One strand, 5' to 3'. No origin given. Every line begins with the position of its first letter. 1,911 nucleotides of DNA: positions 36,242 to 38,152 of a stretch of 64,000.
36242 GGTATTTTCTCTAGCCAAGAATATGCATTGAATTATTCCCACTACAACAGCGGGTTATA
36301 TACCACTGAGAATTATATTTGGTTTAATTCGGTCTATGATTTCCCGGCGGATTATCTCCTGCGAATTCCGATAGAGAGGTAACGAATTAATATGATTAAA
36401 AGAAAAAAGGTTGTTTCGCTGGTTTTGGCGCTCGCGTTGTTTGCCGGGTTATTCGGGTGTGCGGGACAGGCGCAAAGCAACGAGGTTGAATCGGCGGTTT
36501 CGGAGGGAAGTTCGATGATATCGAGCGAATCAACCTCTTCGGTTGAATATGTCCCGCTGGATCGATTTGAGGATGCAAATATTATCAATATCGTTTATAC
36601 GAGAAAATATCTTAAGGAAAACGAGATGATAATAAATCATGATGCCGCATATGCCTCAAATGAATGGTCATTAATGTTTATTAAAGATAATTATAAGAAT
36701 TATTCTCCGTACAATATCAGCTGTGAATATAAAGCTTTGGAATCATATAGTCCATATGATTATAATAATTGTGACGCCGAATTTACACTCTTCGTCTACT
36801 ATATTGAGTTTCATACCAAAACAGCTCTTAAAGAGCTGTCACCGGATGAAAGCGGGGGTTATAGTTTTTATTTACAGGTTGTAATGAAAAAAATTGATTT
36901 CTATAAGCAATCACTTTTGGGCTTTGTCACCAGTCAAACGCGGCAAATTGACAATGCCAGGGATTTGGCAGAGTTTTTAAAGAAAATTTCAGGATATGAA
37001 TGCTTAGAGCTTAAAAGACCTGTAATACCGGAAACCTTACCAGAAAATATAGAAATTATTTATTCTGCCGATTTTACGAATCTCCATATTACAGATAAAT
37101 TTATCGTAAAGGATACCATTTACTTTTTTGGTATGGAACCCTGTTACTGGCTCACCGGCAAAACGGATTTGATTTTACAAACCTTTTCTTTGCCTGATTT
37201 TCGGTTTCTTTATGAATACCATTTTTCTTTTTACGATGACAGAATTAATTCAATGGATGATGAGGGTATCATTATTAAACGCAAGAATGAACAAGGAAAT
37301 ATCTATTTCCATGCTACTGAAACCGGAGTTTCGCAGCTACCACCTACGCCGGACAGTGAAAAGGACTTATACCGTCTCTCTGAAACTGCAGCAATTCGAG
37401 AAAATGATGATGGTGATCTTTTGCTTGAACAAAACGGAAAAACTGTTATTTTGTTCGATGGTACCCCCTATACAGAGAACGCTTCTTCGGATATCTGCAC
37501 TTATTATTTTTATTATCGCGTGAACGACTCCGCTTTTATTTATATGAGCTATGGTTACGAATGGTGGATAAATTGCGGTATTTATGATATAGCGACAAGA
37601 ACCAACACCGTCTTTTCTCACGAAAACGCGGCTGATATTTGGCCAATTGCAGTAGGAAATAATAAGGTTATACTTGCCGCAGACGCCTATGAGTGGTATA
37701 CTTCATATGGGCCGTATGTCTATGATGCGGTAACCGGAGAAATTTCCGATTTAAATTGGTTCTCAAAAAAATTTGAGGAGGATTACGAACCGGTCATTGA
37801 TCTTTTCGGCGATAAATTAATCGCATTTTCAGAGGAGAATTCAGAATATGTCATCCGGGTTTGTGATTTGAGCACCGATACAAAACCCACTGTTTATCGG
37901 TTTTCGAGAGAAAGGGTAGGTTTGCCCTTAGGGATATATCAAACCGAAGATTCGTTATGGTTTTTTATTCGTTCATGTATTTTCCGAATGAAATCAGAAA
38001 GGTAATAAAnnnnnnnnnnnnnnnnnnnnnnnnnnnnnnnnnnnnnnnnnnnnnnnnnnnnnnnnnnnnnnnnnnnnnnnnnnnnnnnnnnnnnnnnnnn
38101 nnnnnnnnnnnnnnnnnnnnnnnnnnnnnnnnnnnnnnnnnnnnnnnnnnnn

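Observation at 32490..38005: Tandem triplet of uncharacterised lipoproteins with conserved GC-rich 5' cassettes and divergent AT-rich bodies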

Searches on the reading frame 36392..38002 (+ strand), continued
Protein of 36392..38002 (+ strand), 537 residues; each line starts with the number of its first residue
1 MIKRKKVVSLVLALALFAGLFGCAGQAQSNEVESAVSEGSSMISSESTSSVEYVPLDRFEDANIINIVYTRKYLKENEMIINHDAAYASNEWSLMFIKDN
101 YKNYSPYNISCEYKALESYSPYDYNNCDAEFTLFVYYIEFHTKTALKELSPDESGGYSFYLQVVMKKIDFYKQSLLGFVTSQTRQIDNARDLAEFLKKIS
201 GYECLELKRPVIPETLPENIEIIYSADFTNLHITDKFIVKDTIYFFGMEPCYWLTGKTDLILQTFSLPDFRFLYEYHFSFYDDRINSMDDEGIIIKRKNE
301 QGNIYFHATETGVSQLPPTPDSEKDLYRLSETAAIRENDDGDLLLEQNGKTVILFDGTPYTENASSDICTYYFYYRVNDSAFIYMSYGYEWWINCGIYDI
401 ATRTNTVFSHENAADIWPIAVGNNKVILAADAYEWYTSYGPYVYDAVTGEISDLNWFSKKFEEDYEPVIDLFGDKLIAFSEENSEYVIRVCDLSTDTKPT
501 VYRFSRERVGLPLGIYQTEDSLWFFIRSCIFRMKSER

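Call 44: fold_search(model_id=the predicted structure, library=pdb)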
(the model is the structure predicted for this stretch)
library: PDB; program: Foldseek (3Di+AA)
matches with E <= 10: 1510; with E <= 0.001: 751
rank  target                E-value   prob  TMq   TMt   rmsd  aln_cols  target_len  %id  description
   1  6g6n_B                1.8e-08  1.00  0.30  0.44   8.0       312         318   11  Crystal structure of the computationally designed Tako8 protein in C2 (released 2018-11-28)
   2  6g6o_A                2.1e-08  1.00  0.30  0.43   8.6       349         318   11  Crystal structure of the computationally designed Ika8 protein: crystal packing No.1 in P63 (released 2018-11-28)
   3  6y7o_A                2.7e-08  1.00  0.28  0.41   9.7       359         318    9  The complex between the eight-bladed symmetrical designer protein Tako8 and the silicotungstic acid Keggin (STA) (released 2020-12-16)
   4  6g6n_A                3.5e-08  1.00  0.29  0.43   8.1       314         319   11  Crystal structure of the computationally designed Tako8 protein in C2 (released 2018-11-28)
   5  7px8_A                3.5e-08  1.00  0.29  0.24  17.2       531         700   10  CryoEM structure of mammalian acylaminoacyl-peptidase (released 2022-05-25)
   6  2ovq_B                3.9e-08  1.00  0.31  0.36   8.2       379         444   11  Structure of the Skp1-Fbw7-CyclinEdegC complex (released 2007-04-24)
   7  5t88_A                5.1e-08  1.00  0.25  0.23  15.5       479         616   10  Prolyl oligopeptidase from Pyrococcus furiosus (released 2017-09-06)
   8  22gu                  6.2e-08  1.00  0.26  0.42   8.1       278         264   13  Crystal structure of the CJ1041C protein from Campylobacter jejuni in complex with Ca2+ in space group P212121 (released 2026-04-01)
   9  6y7n_A                7.2e-08  1.00  0.30  0.44   7.9       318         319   11  The crystal structure of the eight-bladed symmetrical designer protein Tako8 in the presence of tellurotungstic Anders (released 2020-12-16)
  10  7zb2_CCC              7.2e-08  1.00  0.26  0.20  16.2       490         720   11  apo macrocyclase OphP (released 2022-07-06)
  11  4imm_A                1.0e-07  1.00  0.29  0.41   8.4       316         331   10  The crystal structure of BamB from Moraxella catarrhalis (released 2014-03-26)
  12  2ovr_B                1.1e-07  1.00  0.29  0.34  16.8       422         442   12  Structure of the Skp1-Fbw7-CyclinEdegN complex (released 2007-04-24)
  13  7cqy_E                1.2e-07  1.00  0.25  0.29  10.4       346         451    9  Tetrathionate hydrolase from Acidithiobacillus ferrooxidans mutant - D325N (released 2021-01-27)
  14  22gw_B                1.3e-07  1.00  0.26  0.45  10.1       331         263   13  Crystal structure of the CJ1041C protein from Campylobacter jejuni in the apo form in space group P2 (released 2026-04-01)
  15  6m92_A                1.4e-07  1.00  0.33  0.41   7.6       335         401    8  Monophosphorylated pSer33 b-Catenin peptide, b-TrCP/Skp1, NRX-2663 ternary complex (released 2019-04-03)
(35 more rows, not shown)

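Call 76: search_protein_families(library=padloc, proteins=[window:36392-38002:+], max_evalue=0.01)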
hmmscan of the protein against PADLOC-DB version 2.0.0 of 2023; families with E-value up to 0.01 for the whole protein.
window:36392-38002:+ (537 aa): 1 family
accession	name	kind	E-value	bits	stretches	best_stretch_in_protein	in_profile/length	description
PDLC01132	PD_DExK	-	0.00014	19.5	1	224-308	73-154/231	PDDEXK_1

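Call 77: search_protein_families(library=phrogs, proteins=[window:36392-38002:+], max_evalue=0.01)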
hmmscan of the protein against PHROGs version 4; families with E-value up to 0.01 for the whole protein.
window:36392-38002:+ (537 aa): 0 families

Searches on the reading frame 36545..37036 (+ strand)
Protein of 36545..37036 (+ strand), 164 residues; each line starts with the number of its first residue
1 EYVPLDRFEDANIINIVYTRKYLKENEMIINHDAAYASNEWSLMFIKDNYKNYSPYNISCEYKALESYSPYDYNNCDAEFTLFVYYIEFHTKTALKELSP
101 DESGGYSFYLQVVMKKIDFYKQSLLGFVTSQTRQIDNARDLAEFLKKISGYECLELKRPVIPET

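Call 64: predict_structure(alignment_id=A4)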
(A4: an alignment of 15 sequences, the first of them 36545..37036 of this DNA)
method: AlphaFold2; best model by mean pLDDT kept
length: 164 residues; sequences in the alignment: 15
mean_pLDDT: 94.3   pTM: 0.89
mean pLDDT of the five models: 94.3, 94.3, 93.8, 93.7, 93.5
residues with pLDDT >= 90: 139; 70-90: 24; 50-70: 1; < 50: 0
segments of 3 or more residues with pLDDT < 50: none
pLDDT, mean of each block of 10 residues (from residue 1): 83 95 95 98 98 98 96 91 98 96 97 97 98 95 92 87 80
secondary structure, 60 per line:
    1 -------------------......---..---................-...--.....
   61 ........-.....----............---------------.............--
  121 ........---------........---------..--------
elements in order: H20-25 H34-49 E56-68 E79-90 E106-118 E121-128 H138-145
